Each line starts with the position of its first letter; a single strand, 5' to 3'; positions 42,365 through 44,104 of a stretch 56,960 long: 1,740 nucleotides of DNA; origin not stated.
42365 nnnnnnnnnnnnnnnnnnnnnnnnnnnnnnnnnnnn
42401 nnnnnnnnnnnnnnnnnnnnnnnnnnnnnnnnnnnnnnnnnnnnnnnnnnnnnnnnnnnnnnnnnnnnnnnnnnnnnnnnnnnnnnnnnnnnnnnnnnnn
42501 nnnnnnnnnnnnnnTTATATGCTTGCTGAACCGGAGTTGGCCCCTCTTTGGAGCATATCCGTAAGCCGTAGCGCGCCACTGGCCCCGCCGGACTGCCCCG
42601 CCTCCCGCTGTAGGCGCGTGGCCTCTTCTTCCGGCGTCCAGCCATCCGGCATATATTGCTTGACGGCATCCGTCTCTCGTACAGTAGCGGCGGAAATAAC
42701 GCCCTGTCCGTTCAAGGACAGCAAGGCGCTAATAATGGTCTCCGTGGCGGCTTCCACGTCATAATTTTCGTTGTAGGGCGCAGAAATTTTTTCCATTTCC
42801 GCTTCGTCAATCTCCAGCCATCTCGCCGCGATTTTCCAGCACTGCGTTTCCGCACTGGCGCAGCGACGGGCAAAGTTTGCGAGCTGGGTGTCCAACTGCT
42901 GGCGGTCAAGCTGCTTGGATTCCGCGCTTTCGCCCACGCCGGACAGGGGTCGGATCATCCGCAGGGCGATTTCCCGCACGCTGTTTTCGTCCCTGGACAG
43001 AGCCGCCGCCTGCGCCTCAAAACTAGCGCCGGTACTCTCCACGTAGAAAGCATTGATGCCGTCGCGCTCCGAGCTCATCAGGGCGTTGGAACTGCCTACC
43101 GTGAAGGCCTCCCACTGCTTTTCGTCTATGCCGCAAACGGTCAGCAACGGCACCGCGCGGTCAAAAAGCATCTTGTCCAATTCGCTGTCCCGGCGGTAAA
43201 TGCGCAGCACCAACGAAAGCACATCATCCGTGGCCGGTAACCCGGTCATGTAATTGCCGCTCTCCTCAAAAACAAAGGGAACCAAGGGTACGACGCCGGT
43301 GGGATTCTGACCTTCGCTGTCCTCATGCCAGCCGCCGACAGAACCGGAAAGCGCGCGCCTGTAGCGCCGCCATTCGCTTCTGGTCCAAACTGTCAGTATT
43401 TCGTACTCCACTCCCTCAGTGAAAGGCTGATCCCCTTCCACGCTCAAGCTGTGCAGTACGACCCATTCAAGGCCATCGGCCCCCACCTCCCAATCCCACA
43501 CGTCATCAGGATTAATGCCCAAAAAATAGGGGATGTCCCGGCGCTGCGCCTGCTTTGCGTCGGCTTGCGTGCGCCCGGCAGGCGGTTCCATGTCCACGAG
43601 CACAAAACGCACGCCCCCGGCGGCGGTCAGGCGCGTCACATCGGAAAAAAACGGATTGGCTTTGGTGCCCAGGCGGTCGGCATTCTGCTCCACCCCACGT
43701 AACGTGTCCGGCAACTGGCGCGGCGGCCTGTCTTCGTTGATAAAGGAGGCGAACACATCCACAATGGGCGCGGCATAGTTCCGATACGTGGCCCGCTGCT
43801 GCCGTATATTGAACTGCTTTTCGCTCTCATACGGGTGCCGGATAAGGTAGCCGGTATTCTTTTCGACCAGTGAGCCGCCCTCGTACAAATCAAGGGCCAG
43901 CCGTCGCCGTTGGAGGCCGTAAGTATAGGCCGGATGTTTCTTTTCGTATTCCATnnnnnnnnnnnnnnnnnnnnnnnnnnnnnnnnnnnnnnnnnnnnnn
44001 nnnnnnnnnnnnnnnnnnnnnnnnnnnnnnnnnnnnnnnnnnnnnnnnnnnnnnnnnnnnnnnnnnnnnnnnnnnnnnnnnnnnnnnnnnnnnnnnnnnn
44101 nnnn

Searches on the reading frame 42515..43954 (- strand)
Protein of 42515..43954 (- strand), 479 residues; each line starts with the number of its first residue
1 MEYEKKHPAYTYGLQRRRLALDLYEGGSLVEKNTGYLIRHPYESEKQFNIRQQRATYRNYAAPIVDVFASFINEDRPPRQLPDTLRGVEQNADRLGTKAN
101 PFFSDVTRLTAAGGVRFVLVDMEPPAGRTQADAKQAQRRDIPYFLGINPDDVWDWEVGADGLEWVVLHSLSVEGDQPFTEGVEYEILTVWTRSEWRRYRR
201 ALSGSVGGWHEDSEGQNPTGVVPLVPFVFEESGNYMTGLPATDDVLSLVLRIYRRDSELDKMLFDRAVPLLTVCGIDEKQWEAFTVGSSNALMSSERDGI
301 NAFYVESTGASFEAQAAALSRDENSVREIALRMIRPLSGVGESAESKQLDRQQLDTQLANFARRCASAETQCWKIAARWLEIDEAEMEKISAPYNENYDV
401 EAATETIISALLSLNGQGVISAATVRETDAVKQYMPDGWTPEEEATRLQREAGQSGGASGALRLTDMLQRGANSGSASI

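Call 11: search_protein_families(library=phrogs, proteins=[window:42515-43954:-], max_evalue=0.00001)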
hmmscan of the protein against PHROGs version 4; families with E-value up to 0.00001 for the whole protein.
window:42515-43954:- (479 aa): 2 families
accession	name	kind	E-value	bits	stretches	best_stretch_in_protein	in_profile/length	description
phrog_145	-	head and packaging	3.6e-75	254.6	1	1-454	8-468/493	portal protein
phrog_12458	-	unknown function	1.4e-09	38.7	1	5-205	32-237/265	-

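Call 50: find_homologous_proteins(query=window:42515-43954:-, max_evalue=1e-20)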
Query window:42515-43954:- (479 aa): 114 proteins with E <= 1e-20 among 8000 candidates.
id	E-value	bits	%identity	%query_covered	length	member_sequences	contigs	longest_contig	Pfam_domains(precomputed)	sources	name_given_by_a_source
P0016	0.0e+0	1017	94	100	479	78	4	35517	PF13264.12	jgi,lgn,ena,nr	jgi:hypothetical protein|nr:MAG TPA: portal [Caudoviricetes sp.]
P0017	3.4e-213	727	67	98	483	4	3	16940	PF13264.12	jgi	-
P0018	6.0e-209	713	68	98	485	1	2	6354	PF13264.12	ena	-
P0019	1.3e-207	709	68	97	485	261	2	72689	PF13264.12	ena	-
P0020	4.1e-206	704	65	100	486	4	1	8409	PF13264.12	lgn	-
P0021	9.0e-173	594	65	87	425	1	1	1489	PF13264.12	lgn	-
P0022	1.5e-170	586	66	83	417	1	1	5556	PF13264.12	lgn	-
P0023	3.5e-155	536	53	99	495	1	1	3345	PF13264.12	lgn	-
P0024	1.5e-152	527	60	87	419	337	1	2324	PF13264.12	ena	-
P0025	4.7e-151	522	59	87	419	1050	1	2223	PF13264.12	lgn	-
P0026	3.0e-150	519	61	83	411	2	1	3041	PF13264.12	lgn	-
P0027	1.3e-149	517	59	87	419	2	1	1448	PF13264.12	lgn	-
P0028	1.0e-147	511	51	99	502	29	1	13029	PF13264.12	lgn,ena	-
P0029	3.0e-144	500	51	98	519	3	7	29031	PF13264.12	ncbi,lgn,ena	-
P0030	1.3e-142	494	51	93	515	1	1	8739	PF13264.12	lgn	-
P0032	6.3e-141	489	50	95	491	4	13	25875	PF13264.12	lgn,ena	-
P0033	5.1e-140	486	59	82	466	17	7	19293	PF13264.12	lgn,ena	-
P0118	4.2e-80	288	49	60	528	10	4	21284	PF13272.12,PF13264.12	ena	-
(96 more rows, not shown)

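Call 51: find_encoding_contigs(protein=P0019, flank=10000, max_places=2)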
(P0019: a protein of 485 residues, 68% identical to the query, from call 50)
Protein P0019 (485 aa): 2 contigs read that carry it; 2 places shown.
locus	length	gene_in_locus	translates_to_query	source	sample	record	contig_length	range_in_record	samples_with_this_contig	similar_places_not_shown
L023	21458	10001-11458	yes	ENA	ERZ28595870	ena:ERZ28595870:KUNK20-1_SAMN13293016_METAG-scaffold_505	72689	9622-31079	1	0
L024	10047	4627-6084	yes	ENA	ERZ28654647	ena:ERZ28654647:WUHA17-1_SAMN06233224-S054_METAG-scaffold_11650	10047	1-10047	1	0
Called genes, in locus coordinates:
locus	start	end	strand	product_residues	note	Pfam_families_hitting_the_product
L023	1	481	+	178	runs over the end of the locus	-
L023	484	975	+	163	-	-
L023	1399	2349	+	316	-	-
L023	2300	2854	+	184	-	-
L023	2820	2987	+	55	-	-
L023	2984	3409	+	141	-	PF05866:RusA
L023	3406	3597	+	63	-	-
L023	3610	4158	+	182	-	PF00692:dUTPase, PF22769:DCD (weak)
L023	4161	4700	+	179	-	-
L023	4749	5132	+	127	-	PF08291:Peptidase_M15_3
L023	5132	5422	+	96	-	-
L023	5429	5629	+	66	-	-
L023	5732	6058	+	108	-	-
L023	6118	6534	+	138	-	PF13730:HTH_36 (weak)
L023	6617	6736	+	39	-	-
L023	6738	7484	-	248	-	-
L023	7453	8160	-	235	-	-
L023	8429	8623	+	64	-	-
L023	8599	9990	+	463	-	PF03237:Terminase_6N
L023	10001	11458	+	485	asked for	PF13264:DUF4055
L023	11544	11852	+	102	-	-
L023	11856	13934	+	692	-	PF04233:Phage_Mu_F (weak), PF14890:Intein_splicing (weak)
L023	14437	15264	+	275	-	PF20356:DUF6651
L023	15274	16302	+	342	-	PF20036:Gp13-like (weak)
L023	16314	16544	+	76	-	-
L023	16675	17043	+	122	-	-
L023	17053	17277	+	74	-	-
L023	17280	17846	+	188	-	PF20557:DnaT_2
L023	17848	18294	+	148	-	-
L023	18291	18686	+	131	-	-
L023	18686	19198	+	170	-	-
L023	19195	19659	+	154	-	-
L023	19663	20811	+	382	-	PF18906:Phage_tube_2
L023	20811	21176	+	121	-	PF27119:Phage_YdaY (weak)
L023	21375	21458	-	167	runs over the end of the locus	-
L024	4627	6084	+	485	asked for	PF13264:DUF4055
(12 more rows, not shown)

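Call 52: find_encoding_contigs(protein=P0017, flank=10000, max_places=3)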
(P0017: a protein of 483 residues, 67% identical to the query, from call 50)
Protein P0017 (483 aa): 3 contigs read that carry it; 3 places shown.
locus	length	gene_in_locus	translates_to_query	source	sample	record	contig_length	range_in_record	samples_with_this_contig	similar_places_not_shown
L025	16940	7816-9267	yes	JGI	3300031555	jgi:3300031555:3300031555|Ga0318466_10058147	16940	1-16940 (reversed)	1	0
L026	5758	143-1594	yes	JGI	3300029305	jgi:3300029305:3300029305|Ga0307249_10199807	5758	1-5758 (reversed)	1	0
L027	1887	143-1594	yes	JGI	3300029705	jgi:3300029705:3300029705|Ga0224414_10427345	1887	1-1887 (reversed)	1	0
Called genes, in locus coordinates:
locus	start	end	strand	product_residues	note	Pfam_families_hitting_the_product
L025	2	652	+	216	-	?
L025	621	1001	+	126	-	-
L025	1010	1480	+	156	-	-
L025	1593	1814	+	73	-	-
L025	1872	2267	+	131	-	PF13539:Peptidase_M15_4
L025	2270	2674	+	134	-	PF11351:GTA_holin_3TM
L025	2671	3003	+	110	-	-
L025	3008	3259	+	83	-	-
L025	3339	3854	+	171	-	PF02195:ParB_N (weak)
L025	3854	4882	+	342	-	PF00145:DNA_methylase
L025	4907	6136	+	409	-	PF02195:ParB_N (faint), PF01555:N6_N4_Mtase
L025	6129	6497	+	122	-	-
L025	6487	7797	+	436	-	PF03237:Terminase_6N, PF17289:Terminase_6C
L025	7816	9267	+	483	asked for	PF13264:DUF4055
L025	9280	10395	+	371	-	-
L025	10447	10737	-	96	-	-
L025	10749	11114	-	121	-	-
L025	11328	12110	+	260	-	PF20356:DUF6651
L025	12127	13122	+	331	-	-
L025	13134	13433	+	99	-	-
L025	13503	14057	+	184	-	PF20557:DnaT_2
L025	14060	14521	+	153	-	-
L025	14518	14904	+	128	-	-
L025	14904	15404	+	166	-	-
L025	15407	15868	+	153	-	-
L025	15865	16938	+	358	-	?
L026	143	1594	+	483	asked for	PF13264:DUF4055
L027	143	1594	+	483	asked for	PF13264:DUF4055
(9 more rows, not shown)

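Call 60: search_protein_families(library=pfam, proteins=[L023:4161-4700:+, L023:3340-3597:+, L023:6118-6534:+, L023:8150-8623:+, L025:1010-1480:+, L025:1593-1814:+, L025:621-1001:+, L025:3008-3259:+, L025:6129-6497:+, L023:5732-6058:+], max_evalue=1)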
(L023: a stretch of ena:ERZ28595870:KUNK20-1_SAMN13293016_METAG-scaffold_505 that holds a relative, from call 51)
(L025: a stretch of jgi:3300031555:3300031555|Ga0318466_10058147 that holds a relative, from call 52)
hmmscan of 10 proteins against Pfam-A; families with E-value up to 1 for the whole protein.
L023:4161-4700:+ (179 aa): 3 families
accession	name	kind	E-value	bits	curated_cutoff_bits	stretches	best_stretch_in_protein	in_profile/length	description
PF13340.11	DUF4096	-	4.7e-05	24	34.3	1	19-85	2-72/76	Putative transposase of IS4/5 family (DUF4096)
PF14354.12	Lar_restr_allev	-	0.014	16.1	28.6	1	117-159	4-36/58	Restriction alleviation protein Lar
PF01096.23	Zn_ribbon_TFIIS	-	0.33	11.3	21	0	118-157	2-37/39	Transcription factor S-II (TFIIS)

L023:3340-3597:+ (85 aa): 0 families

L023:6118-6534:+ (138 aa): 17 families
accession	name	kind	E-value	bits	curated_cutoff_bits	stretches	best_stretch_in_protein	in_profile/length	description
PF13730.12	HTH_36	-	1.1e-06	28.7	25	1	17-66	5-53/55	Helix-turn-helix domain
PF00392.27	GntR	-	0.00011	22.2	27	1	40-75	26-61/64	Bacterial regulatory proteins, gntR family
PF07848.18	PaaX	-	0.0014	19.3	24.8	1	30-81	14-66/70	PaaX-like protein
PF08279.18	HTH_11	-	0.0014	18.9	25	1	39-74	16-51/55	HTH domain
PF12802.13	MarR_2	-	0.0021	18.6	27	1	36-66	20-48/61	MarR family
PF13412.12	HTH_24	-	0.0031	17.5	21.9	1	41-67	20-46/48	Winged helix-turn-helix DNA-binding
PF21933.2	MCM5_C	-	0.0064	16.8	27.2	1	38-71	15-51/59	MCM5, C-terminal domain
PF05732.17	RepL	-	0.0068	16.4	20.3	1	6-74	43-111/164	Firmicute plasmid replication protein (RepL)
PF24034.1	DUF7343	-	0.0084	16.4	27.6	1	38-81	18-61/62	Domain of unknown function (DUF7343)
PF21248.3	SoFic-like_C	-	0.012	16.3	27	1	40-76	32-68/76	Protein adenylyltransferase SoFic-like, C-terminal domain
PF13545.12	HTH_Crp_2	-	0.025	15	27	1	35-69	19-53/70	Crp-like helix-turn-helix domain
PF14502.12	HTH_41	-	0.035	14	25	1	46-70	14-38/48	Helix-turn-helix domain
PF01978.25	TrmB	-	0.052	13.8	25.6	1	41-71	25-55/68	Sugar-specific transcriptional regulator TrmB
PF03965.22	Penicillinase_R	-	0.058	14.2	22.6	1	31-77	15-60/115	Penicillinase repressor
PF25213.1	HVO_A0261_N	-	0.071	13.4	35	1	39-74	25-59/86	HVO_A0261 N-terminal domain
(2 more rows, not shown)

L023:8150-8623:+ (157 aa): 9 families
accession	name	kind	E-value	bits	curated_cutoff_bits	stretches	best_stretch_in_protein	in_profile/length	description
PF13551.12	HTH_29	-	0.00028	21.3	28.1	1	36-75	4-43/64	Winged helix-turn helix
PF13384.12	HTH_23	-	0.0013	18.9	24.6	1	36-70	10-42/50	Homeodomain-like domain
PF08279.18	HTH_11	-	0.0016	18.7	25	1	50-67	20-37/55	HTH domain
PF15943.11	YdaS_toxin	-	0.0037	17.5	30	1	37-68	1-31/65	Bacterial toxin YdaS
PF02954.25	HTH_8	-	0.0048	17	22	1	36-64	9-37/42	Bacterial regulatory protein, Fis family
PF13309.12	HTH_22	-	0.0058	17.1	29.6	1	49-67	45-63/63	HTH domain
PF13518.12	HTH_28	-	0.0065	17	25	1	35-71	4-38/52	Helix-turn-helix domain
PF04297.20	UPF0122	-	0.0094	16.6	22.7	1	50-72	38-60/101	Putative helix-turn-helix protein, YlxM / p13 like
PF23613.1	ELP3_N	-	0.061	13.7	27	1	3-42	12-51/70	ELP3 N-terminal domain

L025:1010-1480:+ (156 aa): 3 families
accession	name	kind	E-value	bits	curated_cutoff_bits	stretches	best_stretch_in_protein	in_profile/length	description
PF06356.17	DUF1064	-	0.00011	23.1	24.7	1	90-137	57-104/117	Protein of unknown function (DUF1064)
PF05367.17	Phage_endo_I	-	0.00023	21.3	29.1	1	76-140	28-91/149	Phage endonuclease I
PF08722.17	Tn7_TnsA-like_N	-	0.022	15.8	26.5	1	78-120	3-53/85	TnsA-like endonuclease N terminal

L025:1593-1814:+ (73 aa): 9 families
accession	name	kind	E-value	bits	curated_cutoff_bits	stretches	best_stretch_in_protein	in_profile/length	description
PF25208.1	DUF7838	-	0.0043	17.4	28.5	1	9-42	7-40/55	Domain of unknown function (DUF7838)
PF24444.1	DUF7563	-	0.012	15.5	27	0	5-17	23-35/39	Family of unknown function (DUF7563)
PF12773.13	DZR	-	0.022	15.3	27.3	1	4-44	8-33/45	Double zinc ribbon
PF00684.25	DnaJ_CXXCXGXG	-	0.03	15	32.7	1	5-46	12-52/65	DnaJ central domain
PF09723.15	Zn_ribbon_8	-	0.054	14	34.4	0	36-47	6-17/41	Zinc ribbon domain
PF21817.3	CapR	-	0.068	13.8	24.2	1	33-59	30-50/67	CapR homology domain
PF23458.2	DUF7130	-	0.077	13.3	35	1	10-45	55-80/89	Domain of unknown function (DUF7130)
PF12760.12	Zn_ribbon_IS1595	-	0.25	11.8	25.4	0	37-51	20-33/46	Transposase zinc-ribbon domain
PF04438.22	zf-HIT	-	0.77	10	24.7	1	35-43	13-21/30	HIT zinc finger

L025:621-1001:+ (126 aa): 0 families

L025:3008-3259:+ (83 aa): 8 families
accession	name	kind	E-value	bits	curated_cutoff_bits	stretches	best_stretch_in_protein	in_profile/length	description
PF04606.18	Ogr_Delta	-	0.00097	19.5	26.3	1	35-71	2-39/47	Ogr/Delta-like zinc finger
PF14354.12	Lar_restr_allev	-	0.0012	19.5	28.6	1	33-73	4-35/58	Restriction alleviation protein Lar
PF00935.25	Ribosomal_L44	-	0.016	16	25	1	39-68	34-62/76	Ribosomal protein L44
PF24029.1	DUF7340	-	0.022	15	27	1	33-71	7-50/62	Domain of unknown function (DUF7340)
PF05876.18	GpA_ATPase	-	0.037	14.1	25.6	1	23-69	185-233/247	Phage terminase large subunit gpA, ATPase domain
PF01096.23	Zn_ribbon_TFIIS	-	0.073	13.4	21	1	58-70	27-39/39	Transcription factor S-II (TFIIS)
PF07282.18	Cas12f1-like_TNB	-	0.24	12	26.3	1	35-68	31-49/60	Cas12f1-like, TNB domain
PF13465.12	zf-H2C2_2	-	0.73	10.8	40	0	33-41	15-23/26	Zinc-finger double domain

L025:6129-6497:+ (122 aa): 2 families
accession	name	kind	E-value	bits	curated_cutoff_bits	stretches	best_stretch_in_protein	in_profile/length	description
PF09643.15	YopX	-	0.061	13.8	22.4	1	32-92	49-97/128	YopX protein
PF18932.5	DUF5681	-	0.21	12.6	27.5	1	43-84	30-70/77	Family of unknown function (DUF5681)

L023:5732-6058:+ (108 aa): 2 families
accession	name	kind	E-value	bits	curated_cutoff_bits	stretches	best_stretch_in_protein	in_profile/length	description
PF16931.10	Phage_holin_8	-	0.011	16.4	26.4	1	18-62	25-69/121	Putative phage holin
PF01569.27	PAP2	-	0.077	13.2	27.2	1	46-70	103-127/130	PAP2 superfamily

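Call 67: find_encoding_contigs(protein=P0118, flank=10000, max_places=3)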
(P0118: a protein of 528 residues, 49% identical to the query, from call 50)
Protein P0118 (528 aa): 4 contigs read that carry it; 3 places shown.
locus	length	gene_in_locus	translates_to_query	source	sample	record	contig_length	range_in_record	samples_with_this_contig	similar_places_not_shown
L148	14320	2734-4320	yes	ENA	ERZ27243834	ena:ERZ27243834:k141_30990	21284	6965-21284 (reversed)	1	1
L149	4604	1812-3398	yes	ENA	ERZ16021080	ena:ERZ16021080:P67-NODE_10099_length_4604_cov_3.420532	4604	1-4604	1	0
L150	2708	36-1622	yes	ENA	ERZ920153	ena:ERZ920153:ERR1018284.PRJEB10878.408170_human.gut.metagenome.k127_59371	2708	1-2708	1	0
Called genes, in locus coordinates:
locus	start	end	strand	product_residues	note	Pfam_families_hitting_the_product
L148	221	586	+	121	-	PF09152:DUF1937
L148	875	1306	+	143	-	-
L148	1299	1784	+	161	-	PF06252:GemA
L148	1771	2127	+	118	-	-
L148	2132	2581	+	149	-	PF12728:HTH_17 (weak)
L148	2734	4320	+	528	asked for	PF13272:Holin_2-3, PF13264:DUF4055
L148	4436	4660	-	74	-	PF13443:HTH_26 (weak)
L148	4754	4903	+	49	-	-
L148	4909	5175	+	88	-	-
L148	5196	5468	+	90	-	PF07022:Phage_CI_repr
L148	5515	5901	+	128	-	-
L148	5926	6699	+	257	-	-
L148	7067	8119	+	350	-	PF00589:Phage_integrase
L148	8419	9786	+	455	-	PF12912:N_NLPC_P60, PF12913:SH3_6, PF00877:NLPC_P60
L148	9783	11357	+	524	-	PF13238:AAA_18 (faint), PF00849:PseudoU_synth_2, PF01121:CoaE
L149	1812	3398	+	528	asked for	PF13272:Holin_2-3, PF13264:DUF4055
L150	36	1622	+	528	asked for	PF13272:Holin_2-3, PF13264:DUF4055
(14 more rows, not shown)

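Call 68: find_encoding_contigs(protein=P0032, flank=10000, max_places=3)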
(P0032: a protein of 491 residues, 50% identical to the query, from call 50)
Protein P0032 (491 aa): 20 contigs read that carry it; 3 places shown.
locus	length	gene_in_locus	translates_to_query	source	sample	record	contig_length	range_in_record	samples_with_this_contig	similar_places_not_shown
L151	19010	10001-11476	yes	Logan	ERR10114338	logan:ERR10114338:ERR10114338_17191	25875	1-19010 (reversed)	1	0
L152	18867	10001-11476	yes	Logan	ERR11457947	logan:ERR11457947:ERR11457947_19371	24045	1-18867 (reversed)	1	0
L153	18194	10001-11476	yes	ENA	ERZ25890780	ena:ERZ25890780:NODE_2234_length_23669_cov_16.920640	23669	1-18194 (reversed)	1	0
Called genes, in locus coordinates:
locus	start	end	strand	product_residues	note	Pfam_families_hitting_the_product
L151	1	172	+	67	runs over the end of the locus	-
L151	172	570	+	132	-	-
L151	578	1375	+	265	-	PF00145:DNA_methylase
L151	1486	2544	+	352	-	-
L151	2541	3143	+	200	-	-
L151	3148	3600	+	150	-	PF08774:VRR_NUC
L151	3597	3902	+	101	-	-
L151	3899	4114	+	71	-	-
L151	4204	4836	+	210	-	PF16754:Pesticin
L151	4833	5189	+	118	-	-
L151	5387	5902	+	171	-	PF05105:Phage_holin_4_1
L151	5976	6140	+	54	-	-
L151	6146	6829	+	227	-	PF01507:PAPS_reduct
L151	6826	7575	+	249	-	-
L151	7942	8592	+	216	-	-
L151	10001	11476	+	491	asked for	PF13264:DUF4055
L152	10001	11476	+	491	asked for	PF13264:DUF4055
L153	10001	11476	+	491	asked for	PF13264:DUF4055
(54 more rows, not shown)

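Call 74: find_encoding_contigs(protein=P0033, flank=10000, max_places=2)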
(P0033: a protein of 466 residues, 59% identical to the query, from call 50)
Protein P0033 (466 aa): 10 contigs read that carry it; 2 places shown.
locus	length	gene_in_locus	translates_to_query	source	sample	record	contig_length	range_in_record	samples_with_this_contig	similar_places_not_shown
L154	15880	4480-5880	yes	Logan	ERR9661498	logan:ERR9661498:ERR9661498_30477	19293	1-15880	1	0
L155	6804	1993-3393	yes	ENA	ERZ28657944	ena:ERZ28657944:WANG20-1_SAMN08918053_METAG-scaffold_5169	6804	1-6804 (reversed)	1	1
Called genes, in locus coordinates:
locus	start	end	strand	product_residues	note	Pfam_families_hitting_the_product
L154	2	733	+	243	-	?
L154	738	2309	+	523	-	PF06213:CobT, PF11775:CobT_C (faint)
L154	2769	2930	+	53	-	-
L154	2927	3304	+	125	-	PF02661:Fic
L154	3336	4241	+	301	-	PF28530:DUF8426, PF01939:NucS_C (weak)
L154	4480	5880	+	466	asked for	PF13264:DUF4055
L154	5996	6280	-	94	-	PF01381:HTH_3 (weak), PF13443:HTH_26 (weak)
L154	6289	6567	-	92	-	PF05015:HigB-like_toxin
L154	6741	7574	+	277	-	PF20356:DUF6651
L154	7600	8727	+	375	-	-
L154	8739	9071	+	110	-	-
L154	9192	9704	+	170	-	PF20557:DnaT_2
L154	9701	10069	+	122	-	-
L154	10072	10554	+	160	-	-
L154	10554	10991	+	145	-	-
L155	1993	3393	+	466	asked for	PF13264:DUF4055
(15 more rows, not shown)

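Call 116: find_encoding_contigs(protein=P0020, flank=10000, max_places=1)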
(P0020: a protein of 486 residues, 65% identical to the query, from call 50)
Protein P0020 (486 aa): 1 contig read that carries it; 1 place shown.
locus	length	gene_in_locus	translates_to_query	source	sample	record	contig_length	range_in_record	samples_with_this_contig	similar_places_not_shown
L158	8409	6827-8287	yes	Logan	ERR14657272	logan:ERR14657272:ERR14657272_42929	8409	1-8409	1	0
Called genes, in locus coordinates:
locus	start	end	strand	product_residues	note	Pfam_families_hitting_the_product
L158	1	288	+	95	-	?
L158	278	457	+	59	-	-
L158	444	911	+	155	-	PF18909:dGTP_diPhyd_N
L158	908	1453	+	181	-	-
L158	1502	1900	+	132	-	PF08291:Peptidase_M15_3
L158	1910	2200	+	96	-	-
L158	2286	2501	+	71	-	-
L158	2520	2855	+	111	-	-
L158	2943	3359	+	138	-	PF00392:GntR (faint), PF13730:HTH_36 (weak)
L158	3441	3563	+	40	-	-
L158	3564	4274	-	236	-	-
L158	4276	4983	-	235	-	-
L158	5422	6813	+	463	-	PF03237:Terminase_6N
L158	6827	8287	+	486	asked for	PF13264:DUF4055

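Call 117: find_encoding_contigs(protein=P0029, flank=10000, max_places=1)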
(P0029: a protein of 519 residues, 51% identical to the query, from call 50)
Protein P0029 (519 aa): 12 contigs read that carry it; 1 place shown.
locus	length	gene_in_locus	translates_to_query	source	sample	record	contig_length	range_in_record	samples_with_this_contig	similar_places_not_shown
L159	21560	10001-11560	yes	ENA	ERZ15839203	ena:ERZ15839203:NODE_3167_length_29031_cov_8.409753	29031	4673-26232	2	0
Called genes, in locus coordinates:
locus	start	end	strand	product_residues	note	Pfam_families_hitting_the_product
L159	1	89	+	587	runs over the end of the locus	PF00145:DNA_methylase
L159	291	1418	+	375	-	-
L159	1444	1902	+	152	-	PF08774:VRR_NUC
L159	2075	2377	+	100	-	-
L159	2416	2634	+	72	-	-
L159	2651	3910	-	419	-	-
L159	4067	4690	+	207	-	PF16754:Pesticin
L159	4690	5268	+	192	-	-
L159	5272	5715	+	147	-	-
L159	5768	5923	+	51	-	-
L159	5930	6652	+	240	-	PF01507:PAPS_reduct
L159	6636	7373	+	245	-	-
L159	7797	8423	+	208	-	-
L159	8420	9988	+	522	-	-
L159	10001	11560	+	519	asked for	PF13264:DUF4055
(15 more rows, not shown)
